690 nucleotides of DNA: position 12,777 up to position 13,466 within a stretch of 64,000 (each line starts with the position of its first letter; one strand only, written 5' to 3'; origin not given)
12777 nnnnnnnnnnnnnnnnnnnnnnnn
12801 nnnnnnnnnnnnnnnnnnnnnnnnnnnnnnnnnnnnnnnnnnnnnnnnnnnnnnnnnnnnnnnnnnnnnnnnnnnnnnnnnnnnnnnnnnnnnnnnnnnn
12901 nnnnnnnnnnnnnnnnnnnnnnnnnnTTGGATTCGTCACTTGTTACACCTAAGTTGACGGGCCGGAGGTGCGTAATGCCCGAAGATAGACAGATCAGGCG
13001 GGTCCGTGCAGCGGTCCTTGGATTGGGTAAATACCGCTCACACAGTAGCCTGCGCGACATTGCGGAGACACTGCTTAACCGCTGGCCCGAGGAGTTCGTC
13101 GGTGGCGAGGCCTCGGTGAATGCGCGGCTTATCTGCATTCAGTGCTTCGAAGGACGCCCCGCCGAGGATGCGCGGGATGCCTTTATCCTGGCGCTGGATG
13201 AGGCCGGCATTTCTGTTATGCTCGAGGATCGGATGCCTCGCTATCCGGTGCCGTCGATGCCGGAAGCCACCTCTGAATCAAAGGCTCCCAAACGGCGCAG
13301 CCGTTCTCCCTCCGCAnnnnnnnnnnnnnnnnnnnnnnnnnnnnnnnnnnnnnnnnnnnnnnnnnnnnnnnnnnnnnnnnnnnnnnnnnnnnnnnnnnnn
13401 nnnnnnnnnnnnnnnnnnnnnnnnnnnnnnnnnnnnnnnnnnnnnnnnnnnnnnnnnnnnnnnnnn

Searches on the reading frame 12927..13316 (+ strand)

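Call 76: search_protein_families(library=pfam, proteins=[window:12927-13316:+], max_evalue=0.001)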
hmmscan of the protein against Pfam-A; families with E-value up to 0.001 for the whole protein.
window:12927-13316:+ (130 aa): 1 family
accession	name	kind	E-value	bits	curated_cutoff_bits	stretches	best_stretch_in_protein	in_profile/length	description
PF06169.17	DUF982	-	2.3e-10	40.7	22.2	1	32-96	9-72/73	Protein of unknown function (DUF982)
